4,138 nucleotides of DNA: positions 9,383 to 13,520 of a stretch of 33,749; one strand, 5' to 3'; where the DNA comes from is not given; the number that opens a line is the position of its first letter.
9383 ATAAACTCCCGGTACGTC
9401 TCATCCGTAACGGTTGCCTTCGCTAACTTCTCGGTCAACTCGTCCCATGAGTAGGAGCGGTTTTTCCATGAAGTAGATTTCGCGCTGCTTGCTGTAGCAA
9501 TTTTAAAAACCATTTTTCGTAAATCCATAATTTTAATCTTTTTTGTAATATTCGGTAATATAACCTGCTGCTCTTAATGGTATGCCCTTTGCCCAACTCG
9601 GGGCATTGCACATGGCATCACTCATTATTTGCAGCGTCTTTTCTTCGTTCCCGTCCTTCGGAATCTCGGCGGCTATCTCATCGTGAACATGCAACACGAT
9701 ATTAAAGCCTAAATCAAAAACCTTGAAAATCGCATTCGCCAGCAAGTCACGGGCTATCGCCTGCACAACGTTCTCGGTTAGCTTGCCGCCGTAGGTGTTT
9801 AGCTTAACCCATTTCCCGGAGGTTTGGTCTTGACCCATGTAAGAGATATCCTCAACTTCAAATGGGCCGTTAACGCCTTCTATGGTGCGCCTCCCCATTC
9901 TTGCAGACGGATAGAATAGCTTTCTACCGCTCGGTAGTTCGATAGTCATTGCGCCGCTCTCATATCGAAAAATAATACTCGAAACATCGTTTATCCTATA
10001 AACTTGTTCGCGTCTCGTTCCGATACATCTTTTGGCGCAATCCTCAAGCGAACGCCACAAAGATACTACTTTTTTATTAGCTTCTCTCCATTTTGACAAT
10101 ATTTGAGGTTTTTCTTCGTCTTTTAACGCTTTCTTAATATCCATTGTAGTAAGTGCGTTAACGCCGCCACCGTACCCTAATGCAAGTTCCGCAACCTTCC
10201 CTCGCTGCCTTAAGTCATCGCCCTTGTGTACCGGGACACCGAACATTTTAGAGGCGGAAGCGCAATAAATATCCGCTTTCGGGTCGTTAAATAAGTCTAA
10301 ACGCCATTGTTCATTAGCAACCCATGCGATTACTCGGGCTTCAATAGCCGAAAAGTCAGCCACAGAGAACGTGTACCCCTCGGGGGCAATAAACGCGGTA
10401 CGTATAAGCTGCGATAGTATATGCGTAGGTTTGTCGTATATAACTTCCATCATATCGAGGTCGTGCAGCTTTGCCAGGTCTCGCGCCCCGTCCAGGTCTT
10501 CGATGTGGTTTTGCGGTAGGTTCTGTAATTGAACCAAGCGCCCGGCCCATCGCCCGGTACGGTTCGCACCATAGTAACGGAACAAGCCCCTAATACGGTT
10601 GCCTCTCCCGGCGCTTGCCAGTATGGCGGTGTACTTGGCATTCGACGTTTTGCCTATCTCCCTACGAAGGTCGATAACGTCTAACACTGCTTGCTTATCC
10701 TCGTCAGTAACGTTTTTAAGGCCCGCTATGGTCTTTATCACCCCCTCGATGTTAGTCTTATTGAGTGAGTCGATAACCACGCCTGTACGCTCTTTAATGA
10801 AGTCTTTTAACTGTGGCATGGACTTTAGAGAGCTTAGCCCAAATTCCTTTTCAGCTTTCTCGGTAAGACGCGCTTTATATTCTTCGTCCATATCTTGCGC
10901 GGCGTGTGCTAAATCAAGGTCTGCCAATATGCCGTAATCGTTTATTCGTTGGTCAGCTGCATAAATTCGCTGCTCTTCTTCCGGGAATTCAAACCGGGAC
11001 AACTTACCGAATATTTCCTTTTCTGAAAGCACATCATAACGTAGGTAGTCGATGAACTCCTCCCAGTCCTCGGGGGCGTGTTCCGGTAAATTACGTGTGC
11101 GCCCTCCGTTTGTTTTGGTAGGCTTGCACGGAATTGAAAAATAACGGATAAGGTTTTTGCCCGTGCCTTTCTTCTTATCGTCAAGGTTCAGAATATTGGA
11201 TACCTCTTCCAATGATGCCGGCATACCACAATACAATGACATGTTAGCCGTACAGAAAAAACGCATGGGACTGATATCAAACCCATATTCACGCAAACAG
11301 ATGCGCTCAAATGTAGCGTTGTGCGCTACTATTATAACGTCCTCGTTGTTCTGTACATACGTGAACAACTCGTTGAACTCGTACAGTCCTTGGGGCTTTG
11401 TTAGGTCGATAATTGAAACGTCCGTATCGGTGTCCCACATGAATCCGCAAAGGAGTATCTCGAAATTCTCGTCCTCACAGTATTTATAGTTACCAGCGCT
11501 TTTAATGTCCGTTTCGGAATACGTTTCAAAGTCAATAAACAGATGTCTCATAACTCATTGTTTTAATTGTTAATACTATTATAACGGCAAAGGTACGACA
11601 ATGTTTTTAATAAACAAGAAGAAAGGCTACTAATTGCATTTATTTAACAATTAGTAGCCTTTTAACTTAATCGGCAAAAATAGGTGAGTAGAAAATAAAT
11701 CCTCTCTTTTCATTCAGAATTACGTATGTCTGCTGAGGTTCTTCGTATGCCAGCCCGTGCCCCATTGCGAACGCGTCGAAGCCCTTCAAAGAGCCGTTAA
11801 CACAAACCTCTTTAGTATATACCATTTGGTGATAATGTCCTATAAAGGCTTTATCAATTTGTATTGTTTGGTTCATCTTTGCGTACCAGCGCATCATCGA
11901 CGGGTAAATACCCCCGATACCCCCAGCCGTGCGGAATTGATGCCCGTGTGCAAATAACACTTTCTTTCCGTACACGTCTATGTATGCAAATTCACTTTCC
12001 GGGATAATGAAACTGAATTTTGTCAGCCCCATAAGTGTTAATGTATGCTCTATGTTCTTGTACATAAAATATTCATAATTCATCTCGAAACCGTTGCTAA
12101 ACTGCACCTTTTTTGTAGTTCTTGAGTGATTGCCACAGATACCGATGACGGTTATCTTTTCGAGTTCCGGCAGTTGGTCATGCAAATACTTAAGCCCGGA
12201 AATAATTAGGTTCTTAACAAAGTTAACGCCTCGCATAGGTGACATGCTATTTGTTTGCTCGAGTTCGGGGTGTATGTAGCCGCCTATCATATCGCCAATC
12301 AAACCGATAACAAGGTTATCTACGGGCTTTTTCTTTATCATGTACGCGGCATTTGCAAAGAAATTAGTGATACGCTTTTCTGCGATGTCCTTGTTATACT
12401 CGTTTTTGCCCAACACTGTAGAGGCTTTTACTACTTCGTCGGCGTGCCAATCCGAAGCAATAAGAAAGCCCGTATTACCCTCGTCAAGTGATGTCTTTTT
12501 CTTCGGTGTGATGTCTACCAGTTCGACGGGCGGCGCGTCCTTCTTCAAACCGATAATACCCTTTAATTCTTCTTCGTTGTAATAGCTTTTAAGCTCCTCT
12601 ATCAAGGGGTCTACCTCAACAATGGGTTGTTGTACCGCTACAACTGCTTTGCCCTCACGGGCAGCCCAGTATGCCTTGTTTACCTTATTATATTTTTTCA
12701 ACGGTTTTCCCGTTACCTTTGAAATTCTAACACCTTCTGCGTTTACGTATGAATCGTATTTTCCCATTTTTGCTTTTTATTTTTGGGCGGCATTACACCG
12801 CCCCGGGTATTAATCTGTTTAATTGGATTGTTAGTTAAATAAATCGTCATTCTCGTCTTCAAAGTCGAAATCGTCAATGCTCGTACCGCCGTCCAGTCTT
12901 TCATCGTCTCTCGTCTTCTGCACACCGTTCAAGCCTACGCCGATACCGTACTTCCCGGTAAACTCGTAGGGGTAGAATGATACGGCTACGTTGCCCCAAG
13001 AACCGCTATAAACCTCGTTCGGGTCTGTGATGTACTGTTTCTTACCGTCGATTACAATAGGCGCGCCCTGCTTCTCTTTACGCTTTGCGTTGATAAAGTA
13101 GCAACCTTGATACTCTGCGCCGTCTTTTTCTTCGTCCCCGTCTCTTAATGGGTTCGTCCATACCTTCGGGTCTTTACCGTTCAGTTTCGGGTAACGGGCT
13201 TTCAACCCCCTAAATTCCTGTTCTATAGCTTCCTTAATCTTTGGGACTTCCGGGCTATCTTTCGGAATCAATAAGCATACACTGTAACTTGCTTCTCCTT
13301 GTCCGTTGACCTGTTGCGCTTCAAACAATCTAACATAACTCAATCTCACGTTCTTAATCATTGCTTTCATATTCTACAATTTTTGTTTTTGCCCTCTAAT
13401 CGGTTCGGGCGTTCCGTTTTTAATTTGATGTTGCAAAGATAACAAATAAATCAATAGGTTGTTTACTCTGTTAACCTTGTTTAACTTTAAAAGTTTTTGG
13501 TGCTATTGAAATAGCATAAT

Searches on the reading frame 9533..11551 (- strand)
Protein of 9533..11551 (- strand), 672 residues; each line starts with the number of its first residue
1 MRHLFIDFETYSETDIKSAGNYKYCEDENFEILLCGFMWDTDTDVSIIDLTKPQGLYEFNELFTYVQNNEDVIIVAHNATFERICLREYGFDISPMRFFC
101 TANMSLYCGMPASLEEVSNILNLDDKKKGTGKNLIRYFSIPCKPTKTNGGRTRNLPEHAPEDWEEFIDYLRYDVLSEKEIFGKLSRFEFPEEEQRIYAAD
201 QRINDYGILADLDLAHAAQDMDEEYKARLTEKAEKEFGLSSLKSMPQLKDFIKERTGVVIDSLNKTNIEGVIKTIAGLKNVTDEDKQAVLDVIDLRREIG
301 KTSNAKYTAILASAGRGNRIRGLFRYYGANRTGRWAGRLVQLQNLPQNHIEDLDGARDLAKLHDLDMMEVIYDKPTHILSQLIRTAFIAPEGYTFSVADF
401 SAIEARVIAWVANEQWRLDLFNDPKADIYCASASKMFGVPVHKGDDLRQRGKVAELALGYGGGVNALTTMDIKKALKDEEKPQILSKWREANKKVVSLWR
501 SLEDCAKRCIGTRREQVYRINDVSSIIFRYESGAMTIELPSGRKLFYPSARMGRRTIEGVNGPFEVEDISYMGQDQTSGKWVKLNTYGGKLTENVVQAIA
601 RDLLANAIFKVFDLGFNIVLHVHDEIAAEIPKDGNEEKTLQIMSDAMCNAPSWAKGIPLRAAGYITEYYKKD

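Call 72: search_protein_families(library=phrogs, proteins=[window:9533-11551:-], max_evalue=0.001)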
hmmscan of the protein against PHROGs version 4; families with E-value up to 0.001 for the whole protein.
window:9533-11551:- (672 aa): 4 families
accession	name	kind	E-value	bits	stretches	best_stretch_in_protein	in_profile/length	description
phrog_17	-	DNA, RNA and nucleotide metabolism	3.7e-127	427.1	1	1-670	670-1232/1445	DNA polymerase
phrog_10285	-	DNA, RNA and nucleotide metabolism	6.1e-90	302.5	1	342-672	1-321/321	DNA polymerase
phrog_7766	-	DNA, RNA and nucleotide metabolism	2.8e-53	181.1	1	477-672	4-186/186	DNA polymerase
phrog_2573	-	DNA, RNA and nucleotide metabolism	8.1e-08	32.8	1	385-490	7-125/336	DNA polymerase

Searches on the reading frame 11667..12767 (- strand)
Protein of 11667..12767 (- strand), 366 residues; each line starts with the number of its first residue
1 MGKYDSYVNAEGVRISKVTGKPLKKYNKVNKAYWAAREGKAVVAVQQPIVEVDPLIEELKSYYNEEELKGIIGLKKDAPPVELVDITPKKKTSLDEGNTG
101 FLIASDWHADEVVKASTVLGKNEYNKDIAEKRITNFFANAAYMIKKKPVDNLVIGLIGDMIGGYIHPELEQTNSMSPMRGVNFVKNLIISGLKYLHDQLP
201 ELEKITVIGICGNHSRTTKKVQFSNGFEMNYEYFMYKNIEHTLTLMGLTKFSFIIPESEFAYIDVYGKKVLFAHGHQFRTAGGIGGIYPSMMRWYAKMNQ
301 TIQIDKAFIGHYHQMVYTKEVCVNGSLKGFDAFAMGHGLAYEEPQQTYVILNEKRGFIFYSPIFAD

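Call 72: search_protein_families(library=phrogs, proteins=[window:11667-12767:-], max_evalue=0.001)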
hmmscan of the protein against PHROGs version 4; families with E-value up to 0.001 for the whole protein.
window:11667-12767:- (366 aa): 2 families
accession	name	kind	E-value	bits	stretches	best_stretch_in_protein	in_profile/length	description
phrog_284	-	DNA, RNA and nucleotide metabolism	9.7e-47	160.7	1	74-356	109-385/398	exonuclease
phrog_704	-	DNA, RNA and nucleotide metabolism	2.7e-06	27.7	1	71-336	112-358/390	DNA repair exonuclease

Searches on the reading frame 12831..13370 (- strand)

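Call 72: search_protein_families(library=phrogs, proteins=[window:12831-13370:-], max_evalue=0.001)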
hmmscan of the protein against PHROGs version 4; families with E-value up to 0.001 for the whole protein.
window:12831-13370:- (179 aa): 1 family
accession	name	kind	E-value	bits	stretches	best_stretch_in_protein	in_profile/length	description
phrog_112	-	DNA, RNA and nucleotide metabolism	3.3e-51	175.5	1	2-176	21-197/265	Gp2.5-like ssDNA binding protein and ssDNA annealing protein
